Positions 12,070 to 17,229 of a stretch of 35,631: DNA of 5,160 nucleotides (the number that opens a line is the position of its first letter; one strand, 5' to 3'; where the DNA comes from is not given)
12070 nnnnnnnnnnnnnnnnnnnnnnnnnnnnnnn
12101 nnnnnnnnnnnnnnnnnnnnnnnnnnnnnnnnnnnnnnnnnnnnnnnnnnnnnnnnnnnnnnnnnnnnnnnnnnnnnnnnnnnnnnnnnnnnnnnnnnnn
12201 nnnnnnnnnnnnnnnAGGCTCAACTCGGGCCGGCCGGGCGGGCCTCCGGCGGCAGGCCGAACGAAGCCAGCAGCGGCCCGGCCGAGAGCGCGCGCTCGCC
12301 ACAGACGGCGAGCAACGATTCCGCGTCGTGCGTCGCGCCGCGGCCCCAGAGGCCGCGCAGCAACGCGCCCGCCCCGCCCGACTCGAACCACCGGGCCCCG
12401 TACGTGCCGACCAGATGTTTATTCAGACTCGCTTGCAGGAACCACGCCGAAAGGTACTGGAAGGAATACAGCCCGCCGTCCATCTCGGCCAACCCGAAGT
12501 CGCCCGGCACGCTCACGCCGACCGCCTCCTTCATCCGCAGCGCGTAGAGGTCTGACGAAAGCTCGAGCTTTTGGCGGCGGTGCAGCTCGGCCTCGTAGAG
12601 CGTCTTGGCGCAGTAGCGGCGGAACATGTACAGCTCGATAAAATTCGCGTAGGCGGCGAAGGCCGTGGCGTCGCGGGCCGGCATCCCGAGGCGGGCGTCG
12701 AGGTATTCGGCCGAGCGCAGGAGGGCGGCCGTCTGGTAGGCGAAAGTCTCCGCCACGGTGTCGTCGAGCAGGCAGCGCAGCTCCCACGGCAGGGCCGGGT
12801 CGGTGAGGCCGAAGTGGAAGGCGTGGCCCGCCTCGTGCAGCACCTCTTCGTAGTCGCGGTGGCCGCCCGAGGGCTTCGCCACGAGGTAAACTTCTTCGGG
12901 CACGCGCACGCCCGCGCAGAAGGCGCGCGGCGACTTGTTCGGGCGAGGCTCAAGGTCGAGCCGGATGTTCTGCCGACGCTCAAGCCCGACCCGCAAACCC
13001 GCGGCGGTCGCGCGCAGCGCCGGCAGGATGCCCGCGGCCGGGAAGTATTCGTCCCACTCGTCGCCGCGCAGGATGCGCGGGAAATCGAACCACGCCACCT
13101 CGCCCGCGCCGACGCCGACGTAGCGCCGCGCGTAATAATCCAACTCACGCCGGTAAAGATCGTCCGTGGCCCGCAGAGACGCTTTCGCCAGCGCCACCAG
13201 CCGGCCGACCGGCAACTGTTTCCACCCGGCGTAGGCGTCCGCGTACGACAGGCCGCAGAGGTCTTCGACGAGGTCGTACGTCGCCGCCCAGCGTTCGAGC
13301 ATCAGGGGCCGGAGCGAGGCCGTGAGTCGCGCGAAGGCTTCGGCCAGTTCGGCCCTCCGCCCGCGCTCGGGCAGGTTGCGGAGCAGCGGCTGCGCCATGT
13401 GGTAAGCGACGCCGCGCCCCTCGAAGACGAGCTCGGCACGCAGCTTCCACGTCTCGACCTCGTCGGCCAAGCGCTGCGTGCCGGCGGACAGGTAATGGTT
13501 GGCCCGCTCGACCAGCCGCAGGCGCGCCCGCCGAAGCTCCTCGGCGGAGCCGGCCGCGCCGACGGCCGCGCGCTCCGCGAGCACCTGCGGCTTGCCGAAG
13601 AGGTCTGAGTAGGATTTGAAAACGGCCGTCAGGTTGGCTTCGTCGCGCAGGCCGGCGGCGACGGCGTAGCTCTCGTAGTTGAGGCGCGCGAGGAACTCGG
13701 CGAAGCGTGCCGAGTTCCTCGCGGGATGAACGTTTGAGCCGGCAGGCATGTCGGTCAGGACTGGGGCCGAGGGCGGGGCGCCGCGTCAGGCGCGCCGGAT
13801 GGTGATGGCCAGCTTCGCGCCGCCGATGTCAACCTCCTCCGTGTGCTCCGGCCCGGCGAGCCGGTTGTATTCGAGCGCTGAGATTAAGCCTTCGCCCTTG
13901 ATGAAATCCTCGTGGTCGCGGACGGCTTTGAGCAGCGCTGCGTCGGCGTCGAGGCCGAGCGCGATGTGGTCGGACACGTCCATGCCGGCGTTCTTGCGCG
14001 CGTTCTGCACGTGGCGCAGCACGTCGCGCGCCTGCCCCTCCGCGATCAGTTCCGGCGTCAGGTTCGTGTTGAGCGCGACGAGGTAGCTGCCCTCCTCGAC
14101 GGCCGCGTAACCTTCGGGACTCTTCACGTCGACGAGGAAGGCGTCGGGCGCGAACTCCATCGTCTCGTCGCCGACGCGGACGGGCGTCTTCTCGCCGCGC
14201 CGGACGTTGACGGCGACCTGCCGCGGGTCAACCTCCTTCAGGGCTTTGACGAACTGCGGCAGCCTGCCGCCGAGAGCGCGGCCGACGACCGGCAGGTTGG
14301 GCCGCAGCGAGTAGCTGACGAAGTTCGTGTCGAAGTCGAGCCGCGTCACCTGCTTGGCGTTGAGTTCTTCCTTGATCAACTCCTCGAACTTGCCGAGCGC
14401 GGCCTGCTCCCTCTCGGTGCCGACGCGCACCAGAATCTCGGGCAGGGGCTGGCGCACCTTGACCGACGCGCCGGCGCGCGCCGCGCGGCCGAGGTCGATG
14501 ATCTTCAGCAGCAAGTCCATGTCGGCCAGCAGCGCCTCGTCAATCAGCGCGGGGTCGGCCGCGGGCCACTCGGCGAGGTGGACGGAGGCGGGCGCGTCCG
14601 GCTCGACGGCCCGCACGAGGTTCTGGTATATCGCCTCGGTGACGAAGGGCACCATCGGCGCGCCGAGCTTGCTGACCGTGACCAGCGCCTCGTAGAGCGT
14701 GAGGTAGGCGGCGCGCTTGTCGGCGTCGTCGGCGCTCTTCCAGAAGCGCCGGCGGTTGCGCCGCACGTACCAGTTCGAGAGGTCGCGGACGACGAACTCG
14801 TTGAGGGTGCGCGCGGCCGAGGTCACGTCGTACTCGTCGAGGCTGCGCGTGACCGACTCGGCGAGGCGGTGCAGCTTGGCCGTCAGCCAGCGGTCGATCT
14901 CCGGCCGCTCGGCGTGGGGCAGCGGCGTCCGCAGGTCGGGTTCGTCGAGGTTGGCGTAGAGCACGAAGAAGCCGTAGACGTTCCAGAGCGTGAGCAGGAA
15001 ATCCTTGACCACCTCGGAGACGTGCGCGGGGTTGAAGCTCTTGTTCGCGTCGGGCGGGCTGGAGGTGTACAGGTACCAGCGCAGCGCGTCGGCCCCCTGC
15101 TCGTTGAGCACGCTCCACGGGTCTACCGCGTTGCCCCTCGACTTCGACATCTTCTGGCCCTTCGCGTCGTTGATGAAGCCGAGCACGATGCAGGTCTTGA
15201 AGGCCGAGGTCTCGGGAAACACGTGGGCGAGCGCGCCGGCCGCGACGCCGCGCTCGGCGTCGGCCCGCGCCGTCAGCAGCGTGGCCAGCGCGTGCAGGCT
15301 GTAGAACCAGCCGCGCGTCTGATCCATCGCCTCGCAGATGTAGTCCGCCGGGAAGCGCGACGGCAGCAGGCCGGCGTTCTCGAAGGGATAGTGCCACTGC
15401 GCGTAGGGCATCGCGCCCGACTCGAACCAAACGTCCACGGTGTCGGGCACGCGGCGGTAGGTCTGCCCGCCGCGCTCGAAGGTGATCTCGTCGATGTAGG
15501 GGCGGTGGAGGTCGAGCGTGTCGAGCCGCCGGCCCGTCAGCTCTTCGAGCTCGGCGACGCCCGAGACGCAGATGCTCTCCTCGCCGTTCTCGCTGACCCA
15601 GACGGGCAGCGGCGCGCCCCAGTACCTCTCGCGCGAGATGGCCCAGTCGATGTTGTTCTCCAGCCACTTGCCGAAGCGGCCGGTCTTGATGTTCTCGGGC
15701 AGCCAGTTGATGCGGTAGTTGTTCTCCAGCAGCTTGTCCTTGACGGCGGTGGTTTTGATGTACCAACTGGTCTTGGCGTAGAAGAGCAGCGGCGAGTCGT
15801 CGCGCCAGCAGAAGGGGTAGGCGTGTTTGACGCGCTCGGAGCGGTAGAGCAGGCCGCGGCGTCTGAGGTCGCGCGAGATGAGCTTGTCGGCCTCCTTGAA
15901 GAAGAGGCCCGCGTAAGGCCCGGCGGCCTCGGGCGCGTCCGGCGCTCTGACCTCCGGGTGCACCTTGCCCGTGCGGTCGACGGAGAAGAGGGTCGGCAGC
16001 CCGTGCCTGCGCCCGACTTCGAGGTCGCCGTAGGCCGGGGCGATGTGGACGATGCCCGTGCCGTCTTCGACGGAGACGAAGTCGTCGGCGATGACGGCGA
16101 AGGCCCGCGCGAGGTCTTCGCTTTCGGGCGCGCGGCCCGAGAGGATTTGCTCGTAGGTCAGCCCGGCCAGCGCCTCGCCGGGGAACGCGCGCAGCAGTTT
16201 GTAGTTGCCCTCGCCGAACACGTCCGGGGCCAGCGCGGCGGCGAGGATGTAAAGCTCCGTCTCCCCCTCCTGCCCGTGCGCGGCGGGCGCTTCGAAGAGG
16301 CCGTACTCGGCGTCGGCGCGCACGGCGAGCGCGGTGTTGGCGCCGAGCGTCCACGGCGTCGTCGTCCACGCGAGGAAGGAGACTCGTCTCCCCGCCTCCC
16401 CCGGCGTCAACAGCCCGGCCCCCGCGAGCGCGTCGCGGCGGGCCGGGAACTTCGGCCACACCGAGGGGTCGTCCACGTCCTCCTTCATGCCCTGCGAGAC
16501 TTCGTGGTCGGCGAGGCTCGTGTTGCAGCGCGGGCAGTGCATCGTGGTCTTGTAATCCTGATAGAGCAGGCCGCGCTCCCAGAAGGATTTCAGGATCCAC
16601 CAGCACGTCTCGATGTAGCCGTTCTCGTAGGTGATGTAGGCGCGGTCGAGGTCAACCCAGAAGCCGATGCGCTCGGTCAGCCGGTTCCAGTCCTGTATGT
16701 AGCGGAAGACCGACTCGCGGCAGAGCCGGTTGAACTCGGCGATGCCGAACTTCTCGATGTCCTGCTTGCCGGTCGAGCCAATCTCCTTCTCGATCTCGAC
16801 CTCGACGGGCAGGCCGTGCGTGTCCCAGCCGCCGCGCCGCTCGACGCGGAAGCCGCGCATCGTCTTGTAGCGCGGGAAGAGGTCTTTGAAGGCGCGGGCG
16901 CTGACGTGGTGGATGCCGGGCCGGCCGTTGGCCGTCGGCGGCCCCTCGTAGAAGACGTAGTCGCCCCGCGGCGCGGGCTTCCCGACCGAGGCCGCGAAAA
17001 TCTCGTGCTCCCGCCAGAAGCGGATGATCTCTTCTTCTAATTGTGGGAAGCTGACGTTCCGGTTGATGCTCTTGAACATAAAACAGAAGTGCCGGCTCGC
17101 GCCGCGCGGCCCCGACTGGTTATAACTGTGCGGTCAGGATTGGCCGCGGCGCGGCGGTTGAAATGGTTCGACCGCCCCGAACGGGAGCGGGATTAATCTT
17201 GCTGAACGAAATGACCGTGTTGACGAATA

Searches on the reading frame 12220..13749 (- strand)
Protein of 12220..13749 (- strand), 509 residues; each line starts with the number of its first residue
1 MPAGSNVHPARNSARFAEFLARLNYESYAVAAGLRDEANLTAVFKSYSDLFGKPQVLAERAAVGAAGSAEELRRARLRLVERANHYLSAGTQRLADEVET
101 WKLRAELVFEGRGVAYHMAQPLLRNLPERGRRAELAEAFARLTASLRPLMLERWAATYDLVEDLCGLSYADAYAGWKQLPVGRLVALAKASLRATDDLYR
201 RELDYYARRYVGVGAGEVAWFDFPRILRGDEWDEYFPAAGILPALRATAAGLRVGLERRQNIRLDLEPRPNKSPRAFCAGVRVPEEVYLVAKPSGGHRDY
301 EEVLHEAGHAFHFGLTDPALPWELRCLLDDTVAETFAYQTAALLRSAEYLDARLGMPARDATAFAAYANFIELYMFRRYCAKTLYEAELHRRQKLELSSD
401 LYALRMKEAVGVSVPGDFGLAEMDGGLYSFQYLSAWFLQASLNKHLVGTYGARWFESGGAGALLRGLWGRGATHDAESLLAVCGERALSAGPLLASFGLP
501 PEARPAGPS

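Call 7: search_protein_families(library=pfam, proteins=[window:12220-13749:-], max_evalue=0.001)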
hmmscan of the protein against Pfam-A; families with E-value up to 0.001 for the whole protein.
window:12220-13749:- (509 aa): 1 family
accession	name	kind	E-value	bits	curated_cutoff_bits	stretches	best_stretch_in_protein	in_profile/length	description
PF01432.26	Peptidase_M3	-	0.00016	21.6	27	1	259-316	184-257/457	Peptidase family M3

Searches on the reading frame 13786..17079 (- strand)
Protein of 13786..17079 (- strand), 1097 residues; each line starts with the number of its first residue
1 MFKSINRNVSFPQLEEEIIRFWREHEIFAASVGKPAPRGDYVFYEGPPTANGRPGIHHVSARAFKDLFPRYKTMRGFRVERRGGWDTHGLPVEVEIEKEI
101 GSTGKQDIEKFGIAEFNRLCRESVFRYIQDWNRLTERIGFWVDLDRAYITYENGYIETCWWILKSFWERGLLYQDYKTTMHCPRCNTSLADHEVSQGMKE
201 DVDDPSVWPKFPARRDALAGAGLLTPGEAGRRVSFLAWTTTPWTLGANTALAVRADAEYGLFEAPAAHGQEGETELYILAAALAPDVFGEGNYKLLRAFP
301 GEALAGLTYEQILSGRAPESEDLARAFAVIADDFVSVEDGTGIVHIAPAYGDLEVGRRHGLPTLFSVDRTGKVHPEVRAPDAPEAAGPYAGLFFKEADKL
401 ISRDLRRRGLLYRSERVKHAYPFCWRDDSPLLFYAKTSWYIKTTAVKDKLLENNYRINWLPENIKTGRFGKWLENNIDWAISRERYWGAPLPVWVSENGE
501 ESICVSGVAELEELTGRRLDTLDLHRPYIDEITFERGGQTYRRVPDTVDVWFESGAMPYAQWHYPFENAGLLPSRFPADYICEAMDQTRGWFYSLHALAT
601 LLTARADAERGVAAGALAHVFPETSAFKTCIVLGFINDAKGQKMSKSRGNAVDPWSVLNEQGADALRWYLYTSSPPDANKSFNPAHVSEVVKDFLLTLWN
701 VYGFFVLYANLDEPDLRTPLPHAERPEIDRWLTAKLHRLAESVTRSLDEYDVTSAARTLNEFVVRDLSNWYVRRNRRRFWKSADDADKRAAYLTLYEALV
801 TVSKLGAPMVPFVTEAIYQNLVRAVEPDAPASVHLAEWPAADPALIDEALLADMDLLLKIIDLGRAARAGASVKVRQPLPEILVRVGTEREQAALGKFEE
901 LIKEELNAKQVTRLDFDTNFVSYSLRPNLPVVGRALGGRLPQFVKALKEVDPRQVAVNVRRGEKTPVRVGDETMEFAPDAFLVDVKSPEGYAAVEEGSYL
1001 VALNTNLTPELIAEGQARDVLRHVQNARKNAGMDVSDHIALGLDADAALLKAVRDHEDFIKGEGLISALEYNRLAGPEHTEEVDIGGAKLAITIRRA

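Call 7: search_protein_families(library=pfam, proteins=[window:13786-17079:-], max_evalue=0.001)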
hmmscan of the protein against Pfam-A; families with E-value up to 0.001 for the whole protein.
window:13786-17079:- (1097 aa): 5 families
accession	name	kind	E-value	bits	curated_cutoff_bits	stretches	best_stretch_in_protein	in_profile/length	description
PF00133.28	tRNA-synt_1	-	9.5e-112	374.2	22.7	1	18-675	2-407/414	tRNA synthetases class I (I, L, M and V)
PF19302.4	DUF5915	-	6e-45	153.6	27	1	899-1096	1-194/195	Domain of unknown function (DUF5915)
PF08264.19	Anticodon_1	-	1e-33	116.8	25.1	1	729-881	1-146/148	Anticodon-binding domain of tRNA ligase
PF09334.17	tRNA-synt_1g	-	1.4e-16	60.7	20.1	1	629-692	314-376/391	tRNA synthetases class I (M)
PF01921.24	tRNA-synt_1f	-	0.00031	20.2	27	1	635-695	274-333/360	tRNA synthetases class I (K)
